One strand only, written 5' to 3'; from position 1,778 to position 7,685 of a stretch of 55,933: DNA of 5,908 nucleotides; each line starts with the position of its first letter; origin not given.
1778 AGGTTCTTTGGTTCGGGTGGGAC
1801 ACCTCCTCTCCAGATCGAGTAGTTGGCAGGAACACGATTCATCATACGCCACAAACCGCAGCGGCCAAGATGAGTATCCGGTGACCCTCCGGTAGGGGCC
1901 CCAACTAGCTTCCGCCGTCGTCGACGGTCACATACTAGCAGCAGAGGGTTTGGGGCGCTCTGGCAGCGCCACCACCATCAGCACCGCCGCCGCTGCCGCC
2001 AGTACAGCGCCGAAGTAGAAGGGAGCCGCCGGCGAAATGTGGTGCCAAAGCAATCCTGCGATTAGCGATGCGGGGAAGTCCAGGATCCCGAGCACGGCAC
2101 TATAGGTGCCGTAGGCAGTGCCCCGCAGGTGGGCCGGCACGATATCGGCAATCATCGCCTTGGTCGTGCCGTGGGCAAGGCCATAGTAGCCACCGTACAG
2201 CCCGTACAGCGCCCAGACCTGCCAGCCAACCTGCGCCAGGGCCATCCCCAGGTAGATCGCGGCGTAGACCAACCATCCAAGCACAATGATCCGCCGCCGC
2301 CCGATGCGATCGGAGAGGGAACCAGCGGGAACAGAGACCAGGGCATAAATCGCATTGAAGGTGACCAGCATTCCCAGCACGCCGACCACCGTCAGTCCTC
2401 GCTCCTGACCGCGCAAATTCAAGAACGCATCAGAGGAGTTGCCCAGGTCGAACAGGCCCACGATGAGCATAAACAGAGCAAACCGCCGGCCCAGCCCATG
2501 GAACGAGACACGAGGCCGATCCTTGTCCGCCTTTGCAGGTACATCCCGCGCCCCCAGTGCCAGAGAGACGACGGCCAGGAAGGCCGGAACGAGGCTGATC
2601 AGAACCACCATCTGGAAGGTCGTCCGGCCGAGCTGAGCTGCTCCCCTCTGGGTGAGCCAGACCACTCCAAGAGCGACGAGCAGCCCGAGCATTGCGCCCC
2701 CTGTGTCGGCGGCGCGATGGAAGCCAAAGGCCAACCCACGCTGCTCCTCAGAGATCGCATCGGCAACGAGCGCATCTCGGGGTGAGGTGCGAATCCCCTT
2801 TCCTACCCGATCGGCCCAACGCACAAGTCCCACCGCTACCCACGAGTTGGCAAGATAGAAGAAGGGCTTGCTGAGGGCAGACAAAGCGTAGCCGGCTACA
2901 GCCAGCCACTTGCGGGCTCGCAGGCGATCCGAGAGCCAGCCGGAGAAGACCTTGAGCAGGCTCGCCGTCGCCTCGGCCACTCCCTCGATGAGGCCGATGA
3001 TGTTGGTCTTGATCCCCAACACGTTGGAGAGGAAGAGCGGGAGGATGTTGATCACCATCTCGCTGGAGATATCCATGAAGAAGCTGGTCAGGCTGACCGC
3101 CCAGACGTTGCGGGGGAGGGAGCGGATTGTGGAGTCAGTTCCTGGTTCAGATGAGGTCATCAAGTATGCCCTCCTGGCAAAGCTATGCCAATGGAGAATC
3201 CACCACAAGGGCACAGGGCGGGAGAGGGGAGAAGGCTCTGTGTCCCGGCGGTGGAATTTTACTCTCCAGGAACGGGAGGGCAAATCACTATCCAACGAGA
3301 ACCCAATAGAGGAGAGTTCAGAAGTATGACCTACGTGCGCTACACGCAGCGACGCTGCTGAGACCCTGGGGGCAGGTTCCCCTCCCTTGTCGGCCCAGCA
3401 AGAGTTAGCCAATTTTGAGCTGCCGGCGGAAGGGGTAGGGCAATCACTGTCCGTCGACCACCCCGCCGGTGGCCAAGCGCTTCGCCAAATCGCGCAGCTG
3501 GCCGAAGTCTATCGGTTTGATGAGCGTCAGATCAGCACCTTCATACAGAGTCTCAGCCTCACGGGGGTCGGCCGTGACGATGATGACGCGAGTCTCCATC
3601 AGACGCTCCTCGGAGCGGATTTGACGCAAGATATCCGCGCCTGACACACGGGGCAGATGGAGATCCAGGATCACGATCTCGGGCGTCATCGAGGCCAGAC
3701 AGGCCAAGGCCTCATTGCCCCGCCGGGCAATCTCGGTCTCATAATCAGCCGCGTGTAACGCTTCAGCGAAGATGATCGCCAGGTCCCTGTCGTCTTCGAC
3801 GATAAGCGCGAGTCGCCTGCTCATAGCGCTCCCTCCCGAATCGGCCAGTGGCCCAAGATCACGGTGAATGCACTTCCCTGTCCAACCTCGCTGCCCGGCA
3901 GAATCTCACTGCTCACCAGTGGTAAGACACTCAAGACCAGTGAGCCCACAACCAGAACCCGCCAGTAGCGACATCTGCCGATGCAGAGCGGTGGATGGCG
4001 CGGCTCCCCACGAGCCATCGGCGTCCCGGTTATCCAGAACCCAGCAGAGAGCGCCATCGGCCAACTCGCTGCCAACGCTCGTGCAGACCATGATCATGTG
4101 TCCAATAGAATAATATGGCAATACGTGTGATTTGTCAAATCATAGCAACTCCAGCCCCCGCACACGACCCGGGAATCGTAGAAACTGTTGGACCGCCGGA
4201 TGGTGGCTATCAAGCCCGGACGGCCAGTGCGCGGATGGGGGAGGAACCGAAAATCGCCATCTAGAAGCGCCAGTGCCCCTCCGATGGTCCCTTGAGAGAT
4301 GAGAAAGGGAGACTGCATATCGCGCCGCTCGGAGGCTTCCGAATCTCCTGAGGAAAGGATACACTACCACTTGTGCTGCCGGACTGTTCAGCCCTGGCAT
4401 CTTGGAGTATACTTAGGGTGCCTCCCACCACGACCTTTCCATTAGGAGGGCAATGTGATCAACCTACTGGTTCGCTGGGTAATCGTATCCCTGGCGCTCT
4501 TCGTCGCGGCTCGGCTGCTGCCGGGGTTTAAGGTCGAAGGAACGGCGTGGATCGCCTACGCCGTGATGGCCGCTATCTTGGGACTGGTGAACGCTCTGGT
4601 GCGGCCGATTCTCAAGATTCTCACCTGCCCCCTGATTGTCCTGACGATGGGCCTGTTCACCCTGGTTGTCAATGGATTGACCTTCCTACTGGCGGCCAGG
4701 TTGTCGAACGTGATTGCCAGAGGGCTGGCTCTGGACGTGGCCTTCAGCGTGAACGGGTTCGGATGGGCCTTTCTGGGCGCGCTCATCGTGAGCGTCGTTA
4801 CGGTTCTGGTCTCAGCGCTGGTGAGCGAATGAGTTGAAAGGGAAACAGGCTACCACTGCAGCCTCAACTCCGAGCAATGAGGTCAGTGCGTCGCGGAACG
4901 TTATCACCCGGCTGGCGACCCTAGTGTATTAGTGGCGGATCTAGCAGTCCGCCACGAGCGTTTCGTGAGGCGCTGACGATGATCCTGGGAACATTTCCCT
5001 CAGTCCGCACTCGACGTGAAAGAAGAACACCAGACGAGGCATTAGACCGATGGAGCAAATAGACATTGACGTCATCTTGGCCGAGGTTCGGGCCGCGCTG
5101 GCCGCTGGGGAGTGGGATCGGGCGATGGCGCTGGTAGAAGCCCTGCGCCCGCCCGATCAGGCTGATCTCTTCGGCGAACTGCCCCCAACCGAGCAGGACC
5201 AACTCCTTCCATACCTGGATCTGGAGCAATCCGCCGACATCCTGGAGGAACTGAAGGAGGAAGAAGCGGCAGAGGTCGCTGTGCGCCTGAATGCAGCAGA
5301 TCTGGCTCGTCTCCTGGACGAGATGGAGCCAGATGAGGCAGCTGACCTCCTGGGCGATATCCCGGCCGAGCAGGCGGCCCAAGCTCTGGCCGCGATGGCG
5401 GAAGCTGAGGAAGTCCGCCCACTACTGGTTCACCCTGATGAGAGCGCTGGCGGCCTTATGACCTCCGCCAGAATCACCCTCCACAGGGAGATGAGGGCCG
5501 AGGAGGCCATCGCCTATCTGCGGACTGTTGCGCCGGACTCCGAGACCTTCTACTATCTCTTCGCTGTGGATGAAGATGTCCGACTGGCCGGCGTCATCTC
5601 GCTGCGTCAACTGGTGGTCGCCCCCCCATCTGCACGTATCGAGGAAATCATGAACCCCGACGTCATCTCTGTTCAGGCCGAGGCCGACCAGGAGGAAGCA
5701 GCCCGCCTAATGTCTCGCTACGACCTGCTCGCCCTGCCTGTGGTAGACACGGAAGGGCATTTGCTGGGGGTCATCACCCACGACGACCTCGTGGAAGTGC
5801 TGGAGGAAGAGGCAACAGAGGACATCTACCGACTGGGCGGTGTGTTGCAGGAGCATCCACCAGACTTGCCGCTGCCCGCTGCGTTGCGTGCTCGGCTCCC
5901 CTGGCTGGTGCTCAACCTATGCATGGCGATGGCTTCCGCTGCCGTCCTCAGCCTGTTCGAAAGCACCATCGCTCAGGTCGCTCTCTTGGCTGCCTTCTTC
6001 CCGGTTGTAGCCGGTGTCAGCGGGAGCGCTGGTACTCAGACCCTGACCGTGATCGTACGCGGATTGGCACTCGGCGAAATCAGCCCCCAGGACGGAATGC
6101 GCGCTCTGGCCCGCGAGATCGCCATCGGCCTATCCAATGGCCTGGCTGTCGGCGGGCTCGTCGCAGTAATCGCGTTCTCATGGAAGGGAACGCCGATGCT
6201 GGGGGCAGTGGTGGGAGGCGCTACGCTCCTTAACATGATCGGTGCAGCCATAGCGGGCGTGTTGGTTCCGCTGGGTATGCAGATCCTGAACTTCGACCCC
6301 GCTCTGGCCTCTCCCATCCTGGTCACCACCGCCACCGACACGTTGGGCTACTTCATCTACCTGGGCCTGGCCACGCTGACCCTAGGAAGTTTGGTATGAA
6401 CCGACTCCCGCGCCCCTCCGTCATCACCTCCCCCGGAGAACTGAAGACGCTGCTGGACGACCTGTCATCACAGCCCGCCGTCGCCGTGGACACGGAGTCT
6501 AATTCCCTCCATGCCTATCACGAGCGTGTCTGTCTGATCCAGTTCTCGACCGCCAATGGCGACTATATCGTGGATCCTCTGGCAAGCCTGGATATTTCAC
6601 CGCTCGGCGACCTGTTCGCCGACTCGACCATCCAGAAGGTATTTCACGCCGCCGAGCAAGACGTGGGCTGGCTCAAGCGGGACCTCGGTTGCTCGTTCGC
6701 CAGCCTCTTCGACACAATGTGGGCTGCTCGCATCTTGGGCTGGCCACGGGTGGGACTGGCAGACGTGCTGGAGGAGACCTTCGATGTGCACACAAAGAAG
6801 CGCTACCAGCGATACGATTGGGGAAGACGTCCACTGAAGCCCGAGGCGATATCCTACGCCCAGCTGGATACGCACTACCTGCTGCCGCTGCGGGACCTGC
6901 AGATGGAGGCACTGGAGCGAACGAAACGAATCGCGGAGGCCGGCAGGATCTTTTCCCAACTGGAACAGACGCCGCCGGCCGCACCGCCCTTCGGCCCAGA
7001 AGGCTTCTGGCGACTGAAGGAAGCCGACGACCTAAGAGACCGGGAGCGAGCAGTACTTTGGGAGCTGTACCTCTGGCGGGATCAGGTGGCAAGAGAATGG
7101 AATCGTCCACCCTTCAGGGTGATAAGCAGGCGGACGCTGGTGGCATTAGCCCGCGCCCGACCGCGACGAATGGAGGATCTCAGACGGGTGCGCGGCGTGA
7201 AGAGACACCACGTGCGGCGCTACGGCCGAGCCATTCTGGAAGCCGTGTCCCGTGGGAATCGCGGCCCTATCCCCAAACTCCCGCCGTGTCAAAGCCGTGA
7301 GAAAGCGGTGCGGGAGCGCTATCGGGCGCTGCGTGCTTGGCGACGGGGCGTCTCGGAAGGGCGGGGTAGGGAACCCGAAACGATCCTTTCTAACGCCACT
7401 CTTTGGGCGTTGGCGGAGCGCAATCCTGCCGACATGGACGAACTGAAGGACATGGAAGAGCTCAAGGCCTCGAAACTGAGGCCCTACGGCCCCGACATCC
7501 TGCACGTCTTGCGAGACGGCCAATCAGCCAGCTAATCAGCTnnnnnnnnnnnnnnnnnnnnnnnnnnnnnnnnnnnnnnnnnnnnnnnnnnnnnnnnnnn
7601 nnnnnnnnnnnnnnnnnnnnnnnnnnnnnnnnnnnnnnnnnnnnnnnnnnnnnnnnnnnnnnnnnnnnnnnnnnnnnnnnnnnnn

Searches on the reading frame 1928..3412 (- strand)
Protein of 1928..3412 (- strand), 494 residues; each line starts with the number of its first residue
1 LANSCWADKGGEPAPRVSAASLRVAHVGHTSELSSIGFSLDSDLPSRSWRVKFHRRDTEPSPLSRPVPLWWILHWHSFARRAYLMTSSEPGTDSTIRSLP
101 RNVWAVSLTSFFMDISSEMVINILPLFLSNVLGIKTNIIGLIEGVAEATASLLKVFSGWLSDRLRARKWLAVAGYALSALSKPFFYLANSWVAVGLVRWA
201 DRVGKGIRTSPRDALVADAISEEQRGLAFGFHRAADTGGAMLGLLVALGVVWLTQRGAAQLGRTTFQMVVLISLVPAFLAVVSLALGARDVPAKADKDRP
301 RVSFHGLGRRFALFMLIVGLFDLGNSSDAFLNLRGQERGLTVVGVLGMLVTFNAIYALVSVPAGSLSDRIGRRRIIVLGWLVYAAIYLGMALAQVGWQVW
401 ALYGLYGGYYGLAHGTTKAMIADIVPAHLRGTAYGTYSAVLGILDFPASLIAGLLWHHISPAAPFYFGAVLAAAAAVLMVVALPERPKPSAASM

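Call 48: search_protein_families(library=pfam, proteins=[window:1928-3412:-], max_evalue=0.00001)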
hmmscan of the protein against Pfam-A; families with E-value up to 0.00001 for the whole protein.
window:1928-3412:- (494 aa): 4 families
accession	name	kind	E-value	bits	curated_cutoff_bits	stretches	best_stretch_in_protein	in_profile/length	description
PF07690.21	MFS_1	-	8.5e-39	133.9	33.4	2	107-310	2-203/347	Major Facilitator Superfamily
PF12832.13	MFS_1_like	-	1.4e-12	47.8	25.2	1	126-466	24-372/373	MFS_1 like family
PF13347.12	MFS_2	-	3.9e-07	29.4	27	0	120-290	16-195/427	MFS/sugar transport protein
PF00083.30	Sugar_tr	-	7.8e-06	25.5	22.3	1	349-485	52-193/452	Sugar (and other) transporter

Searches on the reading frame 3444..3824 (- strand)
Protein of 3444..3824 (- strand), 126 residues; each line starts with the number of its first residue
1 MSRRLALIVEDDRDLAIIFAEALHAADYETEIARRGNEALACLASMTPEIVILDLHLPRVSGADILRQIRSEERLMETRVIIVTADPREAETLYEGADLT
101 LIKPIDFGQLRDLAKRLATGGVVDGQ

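Call 48: search_protein_families(library=pfam, proteins=[window:3444-3824:-], max_evalue=0.00001)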
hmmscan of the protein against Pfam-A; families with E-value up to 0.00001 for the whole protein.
window:3444-3824:- (126 aa): 2 families
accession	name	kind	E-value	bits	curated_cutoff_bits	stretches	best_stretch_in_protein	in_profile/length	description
PF00072.30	Response_reg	-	4.4e-19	69.1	30.2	1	7-113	2-109/111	Response regulator receiver domain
PF23198.2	PDE8A_N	-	4.6e-06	27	29.6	1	19-87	26-95/147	PDE8A-like, N-terminal domain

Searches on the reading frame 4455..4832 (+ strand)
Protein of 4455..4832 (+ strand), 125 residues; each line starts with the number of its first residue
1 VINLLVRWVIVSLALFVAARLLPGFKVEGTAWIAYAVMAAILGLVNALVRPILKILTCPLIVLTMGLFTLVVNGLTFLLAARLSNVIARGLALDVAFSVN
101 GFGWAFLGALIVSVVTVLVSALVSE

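Call 48: search_protein_families(library=pfam, proteins=[window:4455-4832:+], max_evalue=0.00001)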
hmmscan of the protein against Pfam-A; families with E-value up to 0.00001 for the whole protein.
window:4455-4832:+ (125 aa): 1 family
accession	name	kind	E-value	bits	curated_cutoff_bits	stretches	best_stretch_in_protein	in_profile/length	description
PF04020.18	Phage_holin_4_2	-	9.1e-28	97.4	28.8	1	3-117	2-104/105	Mycobacterial 4 TMS phage holin, superfamily IV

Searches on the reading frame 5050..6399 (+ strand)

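Call 48: search_protein_families(library=pfam, proteins=[window:5050-6399:+], max_evalue=0.00001)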
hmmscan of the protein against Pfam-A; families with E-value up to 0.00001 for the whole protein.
window:5050-6399:+ (449 aa): 4 families
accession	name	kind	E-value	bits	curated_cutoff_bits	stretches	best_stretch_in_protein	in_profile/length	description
PF01769.21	MgtE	-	2.5e-29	102.5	27.6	1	318-440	2-125/125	Divalent cation transporter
PF00571.33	CBS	-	8.3e-20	71.3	24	1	197-252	1-56/57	CBS domain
PF03448.22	MgtE_N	-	1.8e-18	67.4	25.9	1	32-129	1-100/102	MgtE intracellular N domain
PF14841.11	FliG_M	-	1.9e-06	28.4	25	0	53-80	20-47/76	FliG middle domain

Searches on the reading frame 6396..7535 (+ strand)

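Call 48: search_protein_families(library=pfam, proteins=[window:6396-7535:+], max_evalue=0.00001)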
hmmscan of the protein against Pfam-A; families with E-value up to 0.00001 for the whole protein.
window:6396-7535:+ (379 aa): 2 families
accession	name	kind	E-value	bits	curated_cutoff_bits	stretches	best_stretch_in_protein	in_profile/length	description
PF01612.26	DNA_pol_A_exo1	-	1.8e-42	145.5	23.6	1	9-167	3-166/173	3'-5' exonuclease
PF00570.28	HRDC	-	3.5e-36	123.4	23.8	2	218-284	2-68/68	HRDC domain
